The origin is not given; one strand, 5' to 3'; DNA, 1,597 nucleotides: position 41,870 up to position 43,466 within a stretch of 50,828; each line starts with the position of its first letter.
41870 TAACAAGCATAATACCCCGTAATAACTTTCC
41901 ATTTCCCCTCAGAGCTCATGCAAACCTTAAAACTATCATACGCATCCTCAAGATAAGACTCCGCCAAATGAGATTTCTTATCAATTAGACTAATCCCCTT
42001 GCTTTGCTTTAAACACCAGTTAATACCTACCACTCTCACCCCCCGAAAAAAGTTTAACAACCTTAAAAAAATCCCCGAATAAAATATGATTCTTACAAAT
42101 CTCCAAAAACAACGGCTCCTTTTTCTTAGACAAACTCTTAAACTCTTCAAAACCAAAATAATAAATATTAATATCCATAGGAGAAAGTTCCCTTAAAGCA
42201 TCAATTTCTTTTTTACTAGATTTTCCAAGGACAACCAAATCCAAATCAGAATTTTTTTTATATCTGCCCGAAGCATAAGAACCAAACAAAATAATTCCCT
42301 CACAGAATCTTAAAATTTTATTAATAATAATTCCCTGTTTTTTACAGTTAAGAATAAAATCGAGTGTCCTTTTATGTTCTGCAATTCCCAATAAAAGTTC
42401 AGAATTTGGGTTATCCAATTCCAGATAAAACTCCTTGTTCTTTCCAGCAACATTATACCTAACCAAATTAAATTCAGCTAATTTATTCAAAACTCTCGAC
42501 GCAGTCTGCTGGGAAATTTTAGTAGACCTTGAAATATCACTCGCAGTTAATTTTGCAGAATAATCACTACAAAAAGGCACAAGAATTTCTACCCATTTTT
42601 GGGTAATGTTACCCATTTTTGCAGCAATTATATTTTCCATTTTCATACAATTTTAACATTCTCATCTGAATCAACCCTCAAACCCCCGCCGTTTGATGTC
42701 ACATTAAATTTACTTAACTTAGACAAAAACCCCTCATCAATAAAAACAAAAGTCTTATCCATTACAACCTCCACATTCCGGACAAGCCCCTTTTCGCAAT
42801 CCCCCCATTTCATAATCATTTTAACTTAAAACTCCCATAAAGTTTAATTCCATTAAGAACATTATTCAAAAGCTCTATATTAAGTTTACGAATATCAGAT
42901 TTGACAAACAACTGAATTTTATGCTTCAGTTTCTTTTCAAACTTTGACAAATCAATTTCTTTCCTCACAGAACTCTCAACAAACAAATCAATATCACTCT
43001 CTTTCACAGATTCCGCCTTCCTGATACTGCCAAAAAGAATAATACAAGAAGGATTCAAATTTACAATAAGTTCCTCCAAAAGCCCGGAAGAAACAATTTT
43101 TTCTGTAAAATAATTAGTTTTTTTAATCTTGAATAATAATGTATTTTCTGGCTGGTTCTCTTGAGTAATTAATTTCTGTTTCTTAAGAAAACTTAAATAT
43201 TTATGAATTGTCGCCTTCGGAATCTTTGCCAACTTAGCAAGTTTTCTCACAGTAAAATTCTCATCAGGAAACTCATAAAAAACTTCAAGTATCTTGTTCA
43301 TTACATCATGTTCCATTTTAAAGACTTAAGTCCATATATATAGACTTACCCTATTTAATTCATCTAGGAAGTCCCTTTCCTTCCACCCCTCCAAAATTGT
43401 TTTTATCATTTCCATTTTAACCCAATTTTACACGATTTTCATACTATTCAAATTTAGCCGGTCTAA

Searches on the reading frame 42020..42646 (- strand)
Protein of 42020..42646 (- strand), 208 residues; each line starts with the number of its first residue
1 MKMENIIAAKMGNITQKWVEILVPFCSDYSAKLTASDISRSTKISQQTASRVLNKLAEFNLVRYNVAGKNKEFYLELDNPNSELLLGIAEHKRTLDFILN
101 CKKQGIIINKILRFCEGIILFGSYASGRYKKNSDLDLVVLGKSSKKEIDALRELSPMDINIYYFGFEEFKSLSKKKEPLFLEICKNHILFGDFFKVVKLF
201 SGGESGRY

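Call 3: search_protein_families(library=pfam, proteins=[window:42020-42646:-], max_evalue=1)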
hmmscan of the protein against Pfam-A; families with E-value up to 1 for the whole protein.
window:42020-42646:- (208 aa): 21 families
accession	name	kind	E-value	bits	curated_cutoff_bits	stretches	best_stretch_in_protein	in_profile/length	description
PF01909.29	NTP_transf_2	-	1e-09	39.1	21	1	117-176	16-67/93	Nucleotidyltransferase domain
PF18765.7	Polbeta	-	1.4e-07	32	26.9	1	116-152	14-53/93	Polymerase beta, Nucleotidyltransferase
PF12802.13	MarR_2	-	1.4e-05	25.6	27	1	32-63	19-51/61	MarR family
PF01022.26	HTH_5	-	0.00028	21.2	22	1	31-64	14-47/47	Bacterial regulatory protein, arsR family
PF22600.2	MTPAP-like_central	-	0.0004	20.9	27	1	107-155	32-81/139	Poly(A) RNA polymerase, mitochondrial-like, central palm domain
PF01978.25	TrmB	-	0.00046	20.4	25.6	1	32-64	22-54/68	Sugar-specific transcriptional regulator TrmB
PF24033.1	DUF7342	-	0.0018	18.7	31.6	1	34-76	19-61/150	Family of unknown function (DUF7342)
PF12840.13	HTH_20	-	0.0087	16.4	27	1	32-63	18-49/51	Helix-turn-helix domain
PF13545.12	HTH_Crp_2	-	0.01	16.2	27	1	32-63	22-53/70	Crp-like helix-turn-helix domain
PF01047.28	MarR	-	0.02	15.2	24.6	1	32-63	17-48/59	MarR family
PF09339.16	HTH_IclR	-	0.024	14.8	22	1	32-64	18-50/52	IclR helix-turn-helix domain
PF23538.1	Teneurin_ABD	-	0.057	13.9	27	1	33-97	14-78/115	Teneurin antibiotic-binding-like domain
PF13412.12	HTH_24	-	0.062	13.3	21.9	1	31-58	16-43/48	Winged helix-turn-helix DNA-binding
PF21248.3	SoFic-like_C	-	0.072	13.7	27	1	38-73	36-71/76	Protein adenylyltransferase SoFic-like, C-terminal domain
PF25213.1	HVO_A0261_N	-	0.074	13.4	35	1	33-63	25-55/86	HVO_A0261 N-terminal domain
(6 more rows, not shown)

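Call 4: search_protein_families(library=ncbifam, proteins=[window:42020-42646:-], max_evalue=1)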
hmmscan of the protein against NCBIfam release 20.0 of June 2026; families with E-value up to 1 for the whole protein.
window:42020-42646:- (208 aa): 11 families
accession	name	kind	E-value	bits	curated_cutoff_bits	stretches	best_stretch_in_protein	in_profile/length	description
NF047752.1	MntA_antitoxin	equivalog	1.7e-06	27.9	60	1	117-149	9-40/106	type VII toxin-antitoxin system MntA family adenylyltransferase antitoxin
NF033788.1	HTH_metalloreg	subfamily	0.00028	20.7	55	1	31-76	24-69/77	metalloregulator ArsR/SmtB family transcription factor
NF012212.1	ANT_9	subfamily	0.0027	17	340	1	108-144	13-50/249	aminoglycoside nucleotidyltransferase ANT(9)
NF040939.2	trans_reg_lrs14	equivalog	0.0049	16.9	90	1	19-64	24-68/103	Lrs14 family HTH-type transcriptional regulator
NF053606.1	Sta1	subfamily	0.0064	16.6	80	1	30-64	32-66/100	Sta1 family transcriptional regulator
TIGR02944.1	suf_reg_Xantho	equivalog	0.007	16.7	110.65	1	20-63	13-56/130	SUF system Fe-S cluster assembly regulator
NF010762.0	PRK14165.1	equivalog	0.0072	15.7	279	1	30-70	20-60/224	winged helix-turn-helix domain-containing protein/riboflavin kinase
TIGR01884.1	cas_HTH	subfamily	0.012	15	60.2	1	12-72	138-195/202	CRISPR-associated CARF protein Csa3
NF007075.0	PRK09526.1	subfamily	0.067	12.1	340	1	32-57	5-30/358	LacI family DNA-binding transcriptional regulator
NF033789.1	repress_SdpR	subfamily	0.11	12.4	100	1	31-70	20-59/79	autorepressor SdpR family transcription factor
NF010309.0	PRK13746.1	subfamily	0.22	10.8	193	1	109-141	22-54/263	aminoglycoside adenylyltransferase family protein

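Call 68: search_protein_families(library=padloc, proteins=[window:42020-42646:-], max_evalue=0.01)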
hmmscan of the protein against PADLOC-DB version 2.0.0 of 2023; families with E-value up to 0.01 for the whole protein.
window:42020-42646:- (208 aa): 18 families
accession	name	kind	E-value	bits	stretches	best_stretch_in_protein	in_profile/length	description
PDLC04368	PDC-M05A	-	4.6e-11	40.9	1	22-187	19-184/201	-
PDLC04369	PDC-M05A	-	7.7e-07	26.9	1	28-184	25-177/201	-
PDLC04903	PDC-S09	-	1.3e-06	26.7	1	117-158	28-69/108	-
PDLC04906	PDC-S09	-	3.1e-06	25.5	1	117-155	26-64/98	-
PDLC01848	CARF3--CARF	-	3.8e-05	21.4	1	12-66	133-183/197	-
PDLC01438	Csa3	-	6e-05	21.2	1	21-93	153-218/305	"CAS-I,CAS-II,CAS-III,CAS-IV,CAS-V,CAS-VI; associated_signaling"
PDLC04907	PDC-S09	-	7.4e-05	20.8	1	116-147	28-59/114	-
PDLC04904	PDC-S09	-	0.00015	19.9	1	116-145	26-55/104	-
PDLC01852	CARF3--CARF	-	0.00021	19.3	1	12-72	139-197/208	-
PDLC01870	CARF3--CARF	-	0.00038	18.3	1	2-71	122-190/228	-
PDLC01860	CARF3--CARF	-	0.00061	17.9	1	27-72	153-197/210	-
PDLC01720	Csa3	-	0.001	17.6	1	30-88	40-94/118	Csa3_1_CAS-I-II-III-IV-V-VI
PDLC03963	SoFic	-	0.001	16.5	1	30-73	306-349/361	-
PDLC04902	PDC-S09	-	0.0011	17.2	1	118-151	24-57/97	-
PDLC01044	Csa3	-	0.0036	15.2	1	13-62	133-179/194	Type I-A associated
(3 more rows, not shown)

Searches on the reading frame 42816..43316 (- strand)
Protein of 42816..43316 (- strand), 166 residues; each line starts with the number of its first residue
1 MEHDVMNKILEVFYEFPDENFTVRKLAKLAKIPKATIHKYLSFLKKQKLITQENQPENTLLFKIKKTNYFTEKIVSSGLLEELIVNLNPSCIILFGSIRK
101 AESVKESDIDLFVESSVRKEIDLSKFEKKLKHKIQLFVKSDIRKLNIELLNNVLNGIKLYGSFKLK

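Call 3: search_protein_families(library=pfam, proteins=[window:42816-43316:-], max_evalue=1)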
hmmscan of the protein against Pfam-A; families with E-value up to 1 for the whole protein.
window:42816-43316:- (166 aa): 17 families
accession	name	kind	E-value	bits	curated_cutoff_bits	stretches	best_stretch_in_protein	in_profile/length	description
PF18765.7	Polbeta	-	5.4e-07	30.1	26.9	1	86-160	10-88/93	Polymerase beta, Nucleotidyltransferase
PF01909.29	NTP_transf_2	-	4.6e-06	27.4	21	1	91-147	16-69/93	Nucleotidyltransferase domain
PF12802.13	MarR_2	-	0.0014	19.2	27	1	9-57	10-57/61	MarR family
PF21100.3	MCM_C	-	0.0045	17.2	27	1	23-56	24-58/64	MCM protein C-terminal winged helix-turn-helix domain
PF22600.2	MTPAP-like_central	-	0.0077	16.8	27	1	73-131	22-81/139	Poly(A) RNA polymerase, mitochondrial-like, central palm domain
PF09339.16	HTH_IclR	-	0.0094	16.1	22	1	9-53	8-51/52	IclR helix-turn-helix domain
PF12116.14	SpoIIID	-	0.012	16.1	27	1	6-41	5-40/82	Stage III sporulation protein D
PF01978.25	TrmB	-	0.016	15.5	25.6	1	19-56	21-58/68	Sugar-specific transcriptional regulator TrmB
PF14394.12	DUF4423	-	0.018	15.3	30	1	9-55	26-71/165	Domain of unknown function (DUF4423)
PF00440.29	TetR_N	-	0.021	15.1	24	1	10-40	6-36/47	Bacterial regulatory proteins, tetR family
PF13635.12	DUF4143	-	0.023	14.9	28.1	1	4-67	14-77/160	Domain of unknown function (DUF4143)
PF01022.26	HTH_5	-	0.031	14.6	22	1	19-51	14-46/47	Bacterial regulatory protein, arsR family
PF04182.18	B-block_TFIIIC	-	0.043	14.3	22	1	22-64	20-54/73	B-block binding subunit of TFIIIC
PF02082.26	Rrf2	-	0.055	14.1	30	1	17-51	19-54/132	Iron-dependent Transcriptional regulator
PF25744.1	T4_Y13H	-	0.068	13.5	27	1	3-26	31-54/61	Bacteriophage T4 Y13H protein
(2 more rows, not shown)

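Call 4: search_protein_families(library=ncbifam, proteins=[window:42816-43316:-], max_evalue=1)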
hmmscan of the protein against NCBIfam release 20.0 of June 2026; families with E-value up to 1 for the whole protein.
window:42816-43316:- (166 aa): 7 families
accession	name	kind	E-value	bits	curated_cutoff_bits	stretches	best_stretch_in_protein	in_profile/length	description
NF047752.1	MntA_antitoxin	equivalog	1e-05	25.4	60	1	87-157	5-78/106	type VII toxin-antitoxin system MntA family adenylyltransferase antitoxin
TIGR01884.1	cas_HTH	subfamily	0.0011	18.4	60.2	1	22-58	158-195/202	CRISPR-associated CARF protein Csa3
NF033789.1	repress_SdpR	subfamily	0.0039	17.1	100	1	18-65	19-65/79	autorepressor SdpR family transcription factor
NF051895.1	anti_phage_HalB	equivalog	0.026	14.1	190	1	91-113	1-23/211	anti-phage Hailong system nucleotidyltransferase HalB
NF053610.1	Sso10a_fam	subfamily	0.029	14.4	60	1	4-55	5-52/64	Sso10a family chromatin protein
NF053660.1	ORF80_fam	equivalog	0.047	13.6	95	1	19-52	15-48/70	ORF80 family leucine zipper DNA-binding protein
NF033788.1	HTH_metalloreg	subfamily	0.051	13.4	55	1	18-55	23-60/77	metalloregulator ArsR/SmtB family transcription factor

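Call 68: search_protein_families(library=padloc, proteins=[window:42816-43316:-], max_evalue=0.01)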
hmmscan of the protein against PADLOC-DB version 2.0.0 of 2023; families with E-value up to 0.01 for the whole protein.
window:42816-43316:- (166 aa): 16 families
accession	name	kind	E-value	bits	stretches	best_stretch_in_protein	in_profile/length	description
PDLC04368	PDC-M05A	-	3.2e-12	44.7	1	6-135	15-157/201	-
PDLC04906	PDC-S09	-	9.8e-07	27.1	1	91-155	26-93/98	-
PDLC04369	PDC-M05A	-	5.3e-06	24.2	1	8-139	17-157/201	-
PDLC04902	PDC-S09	-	5.6e-06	24.6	1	90-135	22-69/97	-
PDLC04904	PDC-S09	-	1.2e-05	23.5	1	92-138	28-75/104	-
PDLC01848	CARF3--CARF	-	1.6e-05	22.7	1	11-59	141-184/197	-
PDLC01044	Csa3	-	3.2e-05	21.9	1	4-53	133-182/194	Type I-A associated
PDLC01434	CasR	-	4.8e-05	21.3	1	8-58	132-179/191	"CAS-I,CAS-II,CAS-III,CAS-IV,CAS-V,CAS-VI; associated_signaling"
PDLC01438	Csa3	-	0.00011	20.4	1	7-127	151-224/305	"CAS-I,CAS-II,CAS-III,CAS-IV,CAS-V,CAS-VI; associated_signaling"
PDLC04905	PDC-S09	-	0.00064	18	1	85-141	17-73/101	-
PDLC04903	PDC-S09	-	0.00081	17.7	1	92-113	29-50/108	-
PDLC01858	CARF3--CARF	-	0.0017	16.3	1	8-54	152-191/204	-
PDLC01853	CARF3--CARF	-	0.0029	15.3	1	8-60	142-194/209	-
PDLC01268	CasR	-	0.0032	15.4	1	20-54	137-170/179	"CAS-I,CAS-II,CAS-III,CAS-IV,CAS-V,CAS-VI; associated_signaling"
PDLC03963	SoFic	-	0.0039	14.6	1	6-57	295-345/361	-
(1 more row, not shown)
